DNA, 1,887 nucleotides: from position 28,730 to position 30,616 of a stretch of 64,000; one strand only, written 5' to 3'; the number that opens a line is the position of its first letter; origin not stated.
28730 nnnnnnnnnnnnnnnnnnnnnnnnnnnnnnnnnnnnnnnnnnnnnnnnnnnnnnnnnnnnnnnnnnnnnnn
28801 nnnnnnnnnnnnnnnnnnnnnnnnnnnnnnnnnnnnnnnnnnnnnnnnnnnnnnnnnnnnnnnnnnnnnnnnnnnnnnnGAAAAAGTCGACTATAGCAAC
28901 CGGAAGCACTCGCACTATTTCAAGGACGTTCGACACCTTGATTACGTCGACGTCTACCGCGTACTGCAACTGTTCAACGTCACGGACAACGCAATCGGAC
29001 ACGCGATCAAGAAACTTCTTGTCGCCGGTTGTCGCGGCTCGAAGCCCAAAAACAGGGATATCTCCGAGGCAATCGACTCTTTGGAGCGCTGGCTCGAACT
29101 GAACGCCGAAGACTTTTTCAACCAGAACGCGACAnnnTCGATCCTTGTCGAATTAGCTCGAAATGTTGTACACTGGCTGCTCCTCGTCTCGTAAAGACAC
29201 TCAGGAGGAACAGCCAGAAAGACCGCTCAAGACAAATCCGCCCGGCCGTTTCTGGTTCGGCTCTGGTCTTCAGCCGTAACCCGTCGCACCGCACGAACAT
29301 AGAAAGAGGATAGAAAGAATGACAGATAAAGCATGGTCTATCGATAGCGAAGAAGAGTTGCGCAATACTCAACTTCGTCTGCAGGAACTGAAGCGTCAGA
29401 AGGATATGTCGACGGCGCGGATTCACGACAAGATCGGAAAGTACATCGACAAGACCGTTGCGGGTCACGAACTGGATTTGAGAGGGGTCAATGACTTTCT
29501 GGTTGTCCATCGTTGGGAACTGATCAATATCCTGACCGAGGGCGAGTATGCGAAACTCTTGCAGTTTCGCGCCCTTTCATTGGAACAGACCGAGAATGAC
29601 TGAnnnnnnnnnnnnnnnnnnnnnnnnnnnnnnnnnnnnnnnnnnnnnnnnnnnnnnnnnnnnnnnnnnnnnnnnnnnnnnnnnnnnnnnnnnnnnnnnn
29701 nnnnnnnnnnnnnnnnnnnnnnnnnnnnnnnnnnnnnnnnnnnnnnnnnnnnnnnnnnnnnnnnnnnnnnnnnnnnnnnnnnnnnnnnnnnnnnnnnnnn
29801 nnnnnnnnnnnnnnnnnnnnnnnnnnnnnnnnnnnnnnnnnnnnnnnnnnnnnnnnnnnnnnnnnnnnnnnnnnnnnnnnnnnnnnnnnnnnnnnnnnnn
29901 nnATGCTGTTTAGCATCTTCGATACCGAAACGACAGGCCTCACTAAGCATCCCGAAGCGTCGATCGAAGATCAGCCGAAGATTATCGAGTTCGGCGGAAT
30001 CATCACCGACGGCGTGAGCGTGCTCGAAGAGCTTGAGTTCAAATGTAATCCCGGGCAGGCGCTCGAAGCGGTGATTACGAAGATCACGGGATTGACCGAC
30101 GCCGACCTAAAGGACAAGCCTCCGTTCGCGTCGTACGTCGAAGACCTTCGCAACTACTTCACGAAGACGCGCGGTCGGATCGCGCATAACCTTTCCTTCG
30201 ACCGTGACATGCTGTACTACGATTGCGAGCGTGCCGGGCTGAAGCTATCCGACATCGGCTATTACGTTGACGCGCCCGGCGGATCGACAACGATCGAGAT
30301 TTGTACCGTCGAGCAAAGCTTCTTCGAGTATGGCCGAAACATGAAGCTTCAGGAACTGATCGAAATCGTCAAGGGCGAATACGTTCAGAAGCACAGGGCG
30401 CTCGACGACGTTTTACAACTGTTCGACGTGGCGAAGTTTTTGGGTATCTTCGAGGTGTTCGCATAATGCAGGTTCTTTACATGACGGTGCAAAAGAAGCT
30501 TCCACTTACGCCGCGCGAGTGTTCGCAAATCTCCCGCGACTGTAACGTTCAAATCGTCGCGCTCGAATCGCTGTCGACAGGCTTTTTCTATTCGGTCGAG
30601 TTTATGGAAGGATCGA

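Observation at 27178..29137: Active HAD phosphatase followed by a pseudo-HAD domain fused to a small nucleotide-hydrolase-associated helical domain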

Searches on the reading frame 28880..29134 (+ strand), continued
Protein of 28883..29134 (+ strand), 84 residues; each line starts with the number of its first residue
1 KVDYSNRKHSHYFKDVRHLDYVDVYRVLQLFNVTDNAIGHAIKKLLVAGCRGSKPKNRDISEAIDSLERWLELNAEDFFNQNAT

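Call 105: find_related_loci(query=A3, collection=viral_contigs, flank=200)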
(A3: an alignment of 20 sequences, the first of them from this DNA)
Query A3 (81 aa) in viral_contigs; peptide patterns used: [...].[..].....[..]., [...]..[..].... (x = any residue, [..] = any of these).
598 stretches matched a pattern (row limit reached: there are more); 418 encode a relative of the query (tblastn E <= 1e-3); the best 80 are kept; 80 distinct loci.
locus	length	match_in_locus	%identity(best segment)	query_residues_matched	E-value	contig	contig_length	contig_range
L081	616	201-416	71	8-78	3e-30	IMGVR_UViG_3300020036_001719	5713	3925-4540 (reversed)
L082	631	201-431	65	3-78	5e-30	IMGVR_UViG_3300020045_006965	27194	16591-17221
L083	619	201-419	67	6-78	7e-30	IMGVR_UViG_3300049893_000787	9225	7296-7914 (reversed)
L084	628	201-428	64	8-78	5e-31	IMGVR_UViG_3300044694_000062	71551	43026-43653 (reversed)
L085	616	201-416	64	7-78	8e-29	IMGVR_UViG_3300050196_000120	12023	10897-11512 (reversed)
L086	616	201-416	67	9-79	5e-29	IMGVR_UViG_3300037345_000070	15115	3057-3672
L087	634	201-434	64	6-78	6e-29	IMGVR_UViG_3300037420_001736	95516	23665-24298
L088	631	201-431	62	2-78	1e-28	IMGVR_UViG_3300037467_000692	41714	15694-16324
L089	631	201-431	62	2-78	1e-28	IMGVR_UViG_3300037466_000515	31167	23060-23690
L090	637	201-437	66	1-78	1e-28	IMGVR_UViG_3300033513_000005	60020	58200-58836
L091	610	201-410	66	9-78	2e-28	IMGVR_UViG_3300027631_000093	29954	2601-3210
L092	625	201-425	64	5-78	3e-28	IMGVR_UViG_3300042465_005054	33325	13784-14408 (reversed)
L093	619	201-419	62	6-78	4e-28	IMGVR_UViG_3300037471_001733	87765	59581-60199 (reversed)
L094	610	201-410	64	9-78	8e-28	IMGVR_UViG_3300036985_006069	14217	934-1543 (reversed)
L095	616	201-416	65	8-78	7e-28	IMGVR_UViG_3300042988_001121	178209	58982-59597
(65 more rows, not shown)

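Call 106: get_annotated_region(hit=H50, flank=150)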
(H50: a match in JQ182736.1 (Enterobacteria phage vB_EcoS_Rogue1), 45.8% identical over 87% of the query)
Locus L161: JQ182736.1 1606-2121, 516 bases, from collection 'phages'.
description: Enterobacteria phage vB_EcoS_Rogue1, complete genome.
organism: Enterobacteria phage vB_EcoS_Rogue1 (NCBI taxid 1147155)
taxonomy: Viruses; Duplodnaviria; Heunggongvirae; Uroviricota; Caudoviricetes; Drexlerviridae; Rogunavirinae; Rogunavirus; Rogunavirus rogue1
host: Escherichia coli; source: sheep feces; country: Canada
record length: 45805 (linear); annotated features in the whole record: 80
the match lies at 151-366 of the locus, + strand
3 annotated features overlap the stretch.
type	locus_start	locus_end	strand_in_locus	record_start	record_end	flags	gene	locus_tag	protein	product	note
CDS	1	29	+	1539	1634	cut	-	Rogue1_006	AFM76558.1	hypothetical protein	-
CDS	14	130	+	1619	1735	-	-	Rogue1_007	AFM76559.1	hypothetical protein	-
CDS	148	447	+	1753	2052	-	-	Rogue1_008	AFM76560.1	hypothetical protein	similar to YP_277483.1 hypothetical protein JK_43 [Enterobacteria phage JK06] & YP_398949.1 hypothetical protein rtp5 ...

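Call 107: get_annotated_region(hit=H52, flank=150)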
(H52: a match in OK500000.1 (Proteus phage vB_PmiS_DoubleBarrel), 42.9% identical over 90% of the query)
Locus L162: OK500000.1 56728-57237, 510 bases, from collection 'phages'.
description: Proteus phage vB_PmiS_DoubleBarrel, complete genome.
organism: Proteus phage vB_PmiS_DoubleBarrel (NCBI taxid 2894805)
taxonomy: Viruses; Duplodnaviria; Heunggongvirae; Uroviricota; Caudoviricetes; Casjensviridae; Lavrentievavirus
host: Proteus mirabiliis; source: -; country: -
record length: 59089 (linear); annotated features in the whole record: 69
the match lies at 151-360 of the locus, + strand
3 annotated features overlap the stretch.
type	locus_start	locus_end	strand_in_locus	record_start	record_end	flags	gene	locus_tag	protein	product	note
CDS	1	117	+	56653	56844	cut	-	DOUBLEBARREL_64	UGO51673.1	hypothetical protein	gp64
CDS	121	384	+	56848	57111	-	-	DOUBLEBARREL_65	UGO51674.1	hypothetical protein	gp65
CDS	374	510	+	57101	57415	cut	-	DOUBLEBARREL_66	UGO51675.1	hypothetical protein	gp66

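Call 108: get_annotated_region(hit=H59, flank=150)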
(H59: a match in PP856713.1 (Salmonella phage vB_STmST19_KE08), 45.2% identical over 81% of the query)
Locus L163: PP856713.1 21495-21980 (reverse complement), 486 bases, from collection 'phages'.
description: Salmonella phage vB_STmST19_KE08, complete genome.
organism: Salmonella phage vB_STmST19_KE08 (NCBI taxid 3161165)
taxonomy: Viruses; Duplodnaviria; Heunggongvirae; Uroviricota; Caudoviricetes
host: Salmonella enterica subsp. enterica serovar Typhimurium ST19; source: river; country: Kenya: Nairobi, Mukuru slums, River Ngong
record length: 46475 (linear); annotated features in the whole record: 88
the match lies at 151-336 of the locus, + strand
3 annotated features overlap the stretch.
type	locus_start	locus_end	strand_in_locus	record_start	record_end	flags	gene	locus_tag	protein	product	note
CDS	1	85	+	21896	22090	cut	-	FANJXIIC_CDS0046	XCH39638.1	hypothetical protein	-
CDS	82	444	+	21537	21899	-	-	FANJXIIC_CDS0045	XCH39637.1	hypothetical protein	-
CDS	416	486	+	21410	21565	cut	-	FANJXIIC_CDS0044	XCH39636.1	hypothetical protein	-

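Call 109: get_annotated_region(hit=H67, flank=150)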
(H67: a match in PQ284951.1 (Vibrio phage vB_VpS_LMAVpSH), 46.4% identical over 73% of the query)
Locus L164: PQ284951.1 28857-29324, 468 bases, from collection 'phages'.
description: Vibrio phage vB_VpS_LMAVpSH, complete genome.
organism: Vibrio phage vB_VpS_LMAVpSH (NCBI taxid 3344729)
taxonomy: Viruses; Duplodnaviria; Heunggongvirae; Uroviricota; Caudoviricetes
host: Vibrio parahaemolyticus O22C; source: Ria de Aveiro water; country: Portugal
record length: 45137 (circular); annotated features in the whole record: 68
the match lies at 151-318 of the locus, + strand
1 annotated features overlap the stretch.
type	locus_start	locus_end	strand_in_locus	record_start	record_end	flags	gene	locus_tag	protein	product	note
CDS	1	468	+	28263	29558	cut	-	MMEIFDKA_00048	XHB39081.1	hypothetical protein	-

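Call 110: get_annotated_region(hit=H72, flank=150)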
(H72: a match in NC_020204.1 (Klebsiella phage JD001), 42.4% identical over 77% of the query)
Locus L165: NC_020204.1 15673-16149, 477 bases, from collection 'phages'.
description: Klebsiella phage JD001, complete genome.
organism: Klebsiella phage JD001 (NCBI taxid 1236000)
taxonomy: Viruses; Duplodnaviria; Heunggongvirae; Uroviricota; Caudoviricetes; Jedunavirus; Jedunavirus JD001
host: Klebsiella pneumoniae JDM777; source: hospital; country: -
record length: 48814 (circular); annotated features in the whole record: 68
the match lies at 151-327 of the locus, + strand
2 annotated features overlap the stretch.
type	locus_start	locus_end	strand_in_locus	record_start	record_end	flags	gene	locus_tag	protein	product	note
CDS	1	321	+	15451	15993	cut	-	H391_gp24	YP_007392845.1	hypothetical protein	-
CDS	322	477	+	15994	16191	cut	-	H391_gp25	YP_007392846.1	TonB-dependent siderophore receptor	-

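Call 111: get_annotated_region(hit=H92, flank=150)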
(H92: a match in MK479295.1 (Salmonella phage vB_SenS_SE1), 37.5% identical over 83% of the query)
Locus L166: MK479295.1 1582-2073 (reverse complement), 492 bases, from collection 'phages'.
description: Salmonella phage vB_SenS_SE1, complete genome.
organism: Salmonella phage vB_SenS_SE1 (NCBI taxid 2530161)
taxonomy: Viruses; Duplodnaviria; Heunggongvirae; Uroviricota; Caudoviricetes; Guernseyvirinae
host: Salmonella enterica subsp. enterica; source: -; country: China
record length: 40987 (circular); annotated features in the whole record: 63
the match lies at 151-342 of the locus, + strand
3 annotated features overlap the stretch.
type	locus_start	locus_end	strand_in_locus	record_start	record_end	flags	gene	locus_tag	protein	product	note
CDS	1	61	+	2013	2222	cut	-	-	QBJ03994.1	hypothetical protein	-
CDS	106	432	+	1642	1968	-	-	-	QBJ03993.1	hypothetical protein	-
CDS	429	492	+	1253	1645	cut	-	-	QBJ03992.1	hypothetical protein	-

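Call 112: get_annotated_region(hit=H98, flank=150)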
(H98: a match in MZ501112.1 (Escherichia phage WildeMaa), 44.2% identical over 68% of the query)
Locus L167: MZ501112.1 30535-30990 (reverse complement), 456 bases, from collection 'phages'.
description: Escherichia phage WildeMaa, complete genome.
organism: Escherichia phage WildeMaa (NCBI taxid 2851987)
taxonomy: Viruses; Duplodnaviria; Heunggongvirae; Uroviricota; Caudoviricetes; Queuovirinae; Seuratvirus
host: Escherichia coli K-12; source: sewage plant inflow; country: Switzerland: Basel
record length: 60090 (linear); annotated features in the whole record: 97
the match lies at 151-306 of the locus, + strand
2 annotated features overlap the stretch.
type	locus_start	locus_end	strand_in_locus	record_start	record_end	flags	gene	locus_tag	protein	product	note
CDS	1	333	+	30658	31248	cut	-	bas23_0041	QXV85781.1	hypothetical protein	-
CDS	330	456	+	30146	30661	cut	-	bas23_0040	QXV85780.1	6-carboxytetrahydropterin synthase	6-carboxytetrahydropterin synthase QueD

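Call 113: get_annotated_region(hit=H100, flank=150)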
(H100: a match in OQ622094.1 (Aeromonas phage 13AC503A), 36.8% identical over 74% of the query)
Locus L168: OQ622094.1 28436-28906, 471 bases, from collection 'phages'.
description: Aeromonas phage 13AC503A, partial genome.
organism: Aeromonas phage 13AC503A (NCBI taxid 3038232)
taxonomy: Viruses; Duplodnaviria; Heunggongvirae; Uroviricota; Caudoviricetes; Casjensviridae
host: Aeromonas caviae; source: water; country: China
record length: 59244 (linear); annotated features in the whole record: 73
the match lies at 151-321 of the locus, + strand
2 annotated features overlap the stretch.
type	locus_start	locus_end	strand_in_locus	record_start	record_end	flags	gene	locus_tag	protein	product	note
CDS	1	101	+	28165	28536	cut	-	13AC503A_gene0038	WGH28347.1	hypothetical protein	-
CDS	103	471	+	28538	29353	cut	-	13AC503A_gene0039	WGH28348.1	hypothetical protein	-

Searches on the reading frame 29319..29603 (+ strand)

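Call 3: search_protein_families(library=pfam, proteins=[window:29319-29603:+], max_evalue=1)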
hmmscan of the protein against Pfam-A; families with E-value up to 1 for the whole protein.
window:29319-29603:+ (94 aa): 1 family
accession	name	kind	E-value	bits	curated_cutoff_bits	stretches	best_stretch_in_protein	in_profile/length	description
PF15138.11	Syncollin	-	0.28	11.8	32.8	1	29-63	14-48/112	Syncollin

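Call 4: search_protein_families(library=phrogs, proteins=[window:29319-29603:+], max_evalue=0.1)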
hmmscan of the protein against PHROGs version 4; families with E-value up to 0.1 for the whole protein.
window:29319-29603:+ (94 aa): 1 family
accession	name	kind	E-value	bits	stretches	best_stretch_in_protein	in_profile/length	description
phrog_25947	-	other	0.038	15.3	1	11-48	22-58/79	hol-like chemotaxis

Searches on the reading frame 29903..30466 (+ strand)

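Call 3: search_protein_families(library=pfam, proteins=[window:29903-30466:+], max_evalue=1)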
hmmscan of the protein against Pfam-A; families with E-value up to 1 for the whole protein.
window:29903-30466:+ (187 aa): 1 family
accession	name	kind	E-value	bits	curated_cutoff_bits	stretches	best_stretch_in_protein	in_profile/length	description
PF00929.31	RNase_T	-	6.2e-22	79.3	24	1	5-173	2-160/164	Exonuclease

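Call 4: search_protein_families(library=phrogs, proteins=[window:29903-30466:+], max_evalue=0.1)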
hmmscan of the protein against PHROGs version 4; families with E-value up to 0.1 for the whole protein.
window:29903-30466:+ (187 aa): 5 families
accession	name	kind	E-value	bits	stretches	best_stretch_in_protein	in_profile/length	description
phrog_192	-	DNA, RNA and nucleotide metabolism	1.6e-31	111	1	3-180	108-270/397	DNA polymerase exonuclease subunit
phrog_14632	-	DNA, RNA and nucleotide metabolism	2.3e-06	27.6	1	3-171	84-233/380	DNA polymerase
phrog_17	-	DNA, RNA and nucleotide metabolism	0.0021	17.1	1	5-107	674-748/1445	DNA polymerase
phrog_18618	-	unknown function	0.02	16.1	0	45-88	28-70/74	-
phrog_5416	-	unknown function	0.035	15.1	0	57-71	48-62/66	-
